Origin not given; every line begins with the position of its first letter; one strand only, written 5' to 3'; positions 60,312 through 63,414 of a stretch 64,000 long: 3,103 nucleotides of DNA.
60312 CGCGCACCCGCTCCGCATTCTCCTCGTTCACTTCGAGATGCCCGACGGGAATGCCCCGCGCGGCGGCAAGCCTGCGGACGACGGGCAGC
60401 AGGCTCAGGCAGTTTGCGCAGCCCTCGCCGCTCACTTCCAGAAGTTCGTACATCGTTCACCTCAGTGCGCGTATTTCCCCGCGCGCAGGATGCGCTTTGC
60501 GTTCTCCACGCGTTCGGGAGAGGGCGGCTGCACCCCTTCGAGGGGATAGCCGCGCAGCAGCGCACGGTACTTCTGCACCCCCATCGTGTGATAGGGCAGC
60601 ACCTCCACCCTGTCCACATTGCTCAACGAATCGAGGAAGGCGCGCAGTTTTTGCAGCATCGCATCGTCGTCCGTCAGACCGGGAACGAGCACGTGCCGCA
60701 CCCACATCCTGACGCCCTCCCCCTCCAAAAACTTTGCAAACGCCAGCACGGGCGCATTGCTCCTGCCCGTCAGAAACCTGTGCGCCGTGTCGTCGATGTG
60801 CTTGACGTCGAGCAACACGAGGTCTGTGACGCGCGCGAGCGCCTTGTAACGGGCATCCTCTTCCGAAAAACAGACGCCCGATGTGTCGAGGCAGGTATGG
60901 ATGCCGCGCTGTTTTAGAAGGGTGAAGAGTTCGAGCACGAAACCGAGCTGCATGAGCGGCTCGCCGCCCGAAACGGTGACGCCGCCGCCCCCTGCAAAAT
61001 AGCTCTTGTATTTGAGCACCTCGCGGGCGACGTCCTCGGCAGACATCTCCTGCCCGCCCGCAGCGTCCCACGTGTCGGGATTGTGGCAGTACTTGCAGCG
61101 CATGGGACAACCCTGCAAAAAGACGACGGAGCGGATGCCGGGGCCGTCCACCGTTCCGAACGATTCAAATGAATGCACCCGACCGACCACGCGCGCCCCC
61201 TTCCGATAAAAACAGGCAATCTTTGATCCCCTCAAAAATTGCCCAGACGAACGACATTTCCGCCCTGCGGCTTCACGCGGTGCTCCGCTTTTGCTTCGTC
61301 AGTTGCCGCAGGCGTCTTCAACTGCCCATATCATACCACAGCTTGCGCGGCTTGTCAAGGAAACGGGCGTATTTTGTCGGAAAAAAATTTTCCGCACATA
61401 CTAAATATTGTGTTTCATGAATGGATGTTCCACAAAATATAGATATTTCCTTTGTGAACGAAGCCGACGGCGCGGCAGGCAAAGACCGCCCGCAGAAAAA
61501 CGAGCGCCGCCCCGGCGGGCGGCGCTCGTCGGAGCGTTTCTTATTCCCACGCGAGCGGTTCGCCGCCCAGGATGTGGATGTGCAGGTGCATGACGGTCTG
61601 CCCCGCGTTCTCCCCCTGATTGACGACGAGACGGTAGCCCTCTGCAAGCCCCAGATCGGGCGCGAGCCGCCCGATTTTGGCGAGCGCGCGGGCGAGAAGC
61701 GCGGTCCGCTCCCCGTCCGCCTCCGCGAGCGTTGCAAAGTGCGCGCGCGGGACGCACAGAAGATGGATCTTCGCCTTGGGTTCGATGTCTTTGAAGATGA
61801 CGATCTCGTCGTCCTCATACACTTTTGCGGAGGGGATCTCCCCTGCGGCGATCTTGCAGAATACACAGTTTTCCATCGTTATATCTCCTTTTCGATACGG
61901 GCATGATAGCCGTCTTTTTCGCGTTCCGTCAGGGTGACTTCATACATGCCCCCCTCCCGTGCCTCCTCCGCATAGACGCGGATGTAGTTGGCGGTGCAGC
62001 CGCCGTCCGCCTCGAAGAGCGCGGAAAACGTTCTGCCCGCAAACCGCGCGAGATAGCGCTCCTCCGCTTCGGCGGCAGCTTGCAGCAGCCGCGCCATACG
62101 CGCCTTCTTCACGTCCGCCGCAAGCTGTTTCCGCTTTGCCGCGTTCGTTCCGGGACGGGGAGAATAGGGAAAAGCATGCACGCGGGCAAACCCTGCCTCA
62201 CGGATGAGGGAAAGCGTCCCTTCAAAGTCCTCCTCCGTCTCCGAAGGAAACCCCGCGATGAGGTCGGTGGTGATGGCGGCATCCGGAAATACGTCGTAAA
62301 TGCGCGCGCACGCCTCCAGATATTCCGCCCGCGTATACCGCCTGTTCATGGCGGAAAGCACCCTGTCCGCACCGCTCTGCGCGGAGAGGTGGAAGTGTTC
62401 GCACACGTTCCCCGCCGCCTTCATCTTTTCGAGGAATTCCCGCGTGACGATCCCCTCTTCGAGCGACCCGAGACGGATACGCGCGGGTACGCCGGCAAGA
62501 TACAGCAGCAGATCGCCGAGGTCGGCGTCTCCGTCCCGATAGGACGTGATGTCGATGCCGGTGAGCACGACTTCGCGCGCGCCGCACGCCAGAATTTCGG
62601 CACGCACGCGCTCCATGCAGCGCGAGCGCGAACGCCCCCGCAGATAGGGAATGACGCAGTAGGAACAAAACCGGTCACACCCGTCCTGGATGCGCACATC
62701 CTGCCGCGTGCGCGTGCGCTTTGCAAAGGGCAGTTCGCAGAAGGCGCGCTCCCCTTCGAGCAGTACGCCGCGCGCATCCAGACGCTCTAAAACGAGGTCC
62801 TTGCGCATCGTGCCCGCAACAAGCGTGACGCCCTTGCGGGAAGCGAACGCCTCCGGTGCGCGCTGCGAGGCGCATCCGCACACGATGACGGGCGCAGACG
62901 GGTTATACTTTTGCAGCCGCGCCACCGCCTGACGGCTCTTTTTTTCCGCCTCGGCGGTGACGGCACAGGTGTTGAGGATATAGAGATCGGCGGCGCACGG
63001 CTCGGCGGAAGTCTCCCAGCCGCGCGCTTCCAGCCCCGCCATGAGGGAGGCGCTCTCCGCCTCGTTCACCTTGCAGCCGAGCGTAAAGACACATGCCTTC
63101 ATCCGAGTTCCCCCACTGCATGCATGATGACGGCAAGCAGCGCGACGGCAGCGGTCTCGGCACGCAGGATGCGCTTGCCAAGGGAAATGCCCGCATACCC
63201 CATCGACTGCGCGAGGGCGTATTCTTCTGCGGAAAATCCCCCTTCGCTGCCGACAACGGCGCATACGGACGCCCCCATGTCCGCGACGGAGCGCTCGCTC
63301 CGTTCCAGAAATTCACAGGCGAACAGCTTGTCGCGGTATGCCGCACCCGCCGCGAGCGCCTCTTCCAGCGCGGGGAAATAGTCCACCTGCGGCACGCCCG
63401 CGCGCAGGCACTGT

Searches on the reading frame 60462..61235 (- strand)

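Call 62: search_protein_families(library=pfam, proteins=[window:60462-61235:-], max_evalue=0.001)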
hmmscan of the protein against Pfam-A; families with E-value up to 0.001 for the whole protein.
window:60462-61235:- (257 aa): 2 families
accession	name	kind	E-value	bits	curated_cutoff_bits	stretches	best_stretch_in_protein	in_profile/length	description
PF04055.27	Radical_SAM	-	1.2e-27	97.6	29.5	1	38-191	2-158/166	Radical SAM superfamily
PF13353.11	Fer4_12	-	2.1e-22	80.3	22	1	29-155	1-126/137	4Fe-4S single cluster domain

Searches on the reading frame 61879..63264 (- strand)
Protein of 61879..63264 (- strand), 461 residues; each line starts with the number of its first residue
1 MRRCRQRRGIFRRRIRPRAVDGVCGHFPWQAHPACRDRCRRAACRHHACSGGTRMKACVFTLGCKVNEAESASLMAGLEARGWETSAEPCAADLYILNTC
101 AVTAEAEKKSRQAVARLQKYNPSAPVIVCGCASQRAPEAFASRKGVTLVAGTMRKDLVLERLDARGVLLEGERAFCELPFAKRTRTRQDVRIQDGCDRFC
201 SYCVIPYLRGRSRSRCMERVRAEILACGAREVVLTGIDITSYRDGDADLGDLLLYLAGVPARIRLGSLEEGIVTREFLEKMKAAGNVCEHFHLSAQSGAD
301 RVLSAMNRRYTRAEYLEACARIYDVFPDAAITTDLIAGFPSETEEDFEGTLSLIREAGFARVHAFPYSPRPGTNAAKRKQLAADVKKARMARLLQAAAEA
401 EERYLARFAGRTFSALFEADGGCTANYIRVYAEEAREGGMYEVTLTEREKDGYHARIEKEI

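Call 62: search_protein_families(library=pfam, proteins=[window:61879-63264:-], max_evalue=0.001)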
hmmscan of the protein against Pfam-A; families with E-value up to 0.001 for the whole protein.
window:61879-63264:- (461 aa): 2 families
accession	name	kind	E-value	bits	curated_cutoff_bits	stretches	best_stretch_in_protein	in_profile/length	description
PF04055.27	Radical_SAM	-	1.2e-24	87.8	29.5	1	191-354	2-166/166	Radical SAM superfamily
PF00919.26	UPF0004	-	7.4e-24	84.1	27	1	56-150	1-97/98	Uncharacterized protein family UPF0004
